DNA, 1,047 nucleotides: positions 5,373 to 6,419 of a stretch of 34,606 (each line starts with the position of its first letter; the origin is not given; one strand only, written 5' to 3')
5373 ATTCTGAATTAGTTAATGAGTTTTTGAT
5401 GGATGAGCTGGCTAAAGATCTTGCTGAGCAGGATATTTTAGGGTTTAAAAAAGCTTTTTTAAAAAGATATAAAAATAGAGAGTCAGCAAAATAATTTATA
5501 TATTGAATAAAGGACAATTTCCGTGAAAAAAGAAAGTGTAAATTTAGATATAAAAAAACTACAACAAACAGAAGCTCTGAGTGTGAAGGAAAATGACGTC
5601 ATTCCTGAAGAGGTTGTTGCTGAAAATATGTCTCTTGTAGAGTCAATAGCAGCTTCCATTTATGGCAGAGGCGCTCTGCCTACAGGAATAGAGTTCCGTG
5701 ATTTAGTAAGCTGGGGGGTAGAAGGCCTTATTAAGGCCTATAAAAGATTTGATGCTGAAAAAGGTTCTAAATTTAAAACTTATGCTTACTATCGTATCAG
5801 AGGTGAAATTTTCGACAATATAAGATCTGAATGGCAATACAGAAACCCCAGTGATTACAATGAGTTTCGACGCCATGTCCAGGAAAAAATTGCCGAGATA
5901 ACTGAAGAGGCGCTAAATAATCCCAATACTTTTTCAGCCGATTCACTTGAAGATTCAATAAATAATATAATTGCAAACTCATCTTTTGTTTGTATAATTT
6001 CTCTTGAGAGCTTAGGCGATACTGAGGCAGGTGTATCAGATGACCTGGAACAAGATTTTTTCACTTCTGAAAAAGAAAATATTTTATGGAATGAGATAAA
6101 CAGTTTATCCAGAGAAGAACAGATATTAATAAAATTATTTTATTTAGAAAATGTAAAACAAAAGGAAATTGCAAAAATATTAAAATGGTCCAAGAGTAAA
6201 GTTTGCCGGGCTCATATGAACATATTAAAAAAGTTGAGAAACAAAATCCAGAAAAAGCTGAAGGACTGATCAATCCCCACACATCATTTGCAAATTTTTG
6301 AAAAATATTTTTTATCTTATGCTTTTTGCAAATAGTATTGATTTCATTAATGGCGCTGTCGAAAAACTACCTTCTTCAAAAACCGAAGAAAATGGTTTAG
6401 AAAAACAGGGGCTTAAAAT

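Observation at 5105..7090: Sec-signal-like N-termini on proteins that are normally flagellar type III substrates (FlgJ-like, FlgB, FlgC and the first rod paralog)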

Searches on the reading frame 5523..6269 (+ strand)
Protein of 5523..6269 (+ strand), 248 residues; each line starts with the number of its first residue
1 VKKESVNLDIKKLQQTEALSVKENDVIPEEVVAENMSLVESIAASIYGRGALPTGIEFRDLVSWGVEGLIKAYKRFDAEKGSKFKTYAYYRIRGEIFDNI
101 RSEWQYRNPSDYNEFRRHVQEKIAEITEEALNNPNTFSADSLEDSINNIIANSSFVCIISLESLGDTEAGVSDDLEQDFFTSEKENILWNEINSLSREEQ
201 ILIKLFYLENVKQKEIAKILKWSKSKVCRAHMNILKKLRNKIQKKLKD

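Call 3: search_protein_families(library=pfam, proteins=[window:5523-6269:+], max_evalue=0.01)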
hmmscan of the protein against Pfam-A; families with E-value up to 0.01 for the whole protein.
window:5523-6269:+ (248 aa): 4 families
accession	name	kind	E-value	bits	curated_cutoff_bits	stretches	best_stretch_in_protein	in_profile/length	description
PF04542.20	Sigma70_r2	-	3.9e-13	49.4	24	1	32-104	2-69/71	Sigma-70 region 2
PF04545.22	Sigma70_r4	-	9.4e-07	28.7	24.1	1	193-240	3-50/50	Sigma-70, region 4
PF08281.18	Sigma70_r4_2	-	5.8e-06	26.3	25.7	1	187-238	3-54/54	Sigma-70, region 4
PF24034.1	DUF7343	-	0.0018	18.5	27.6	1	210-230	18-38/62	Domain of unknown function (DUF7343)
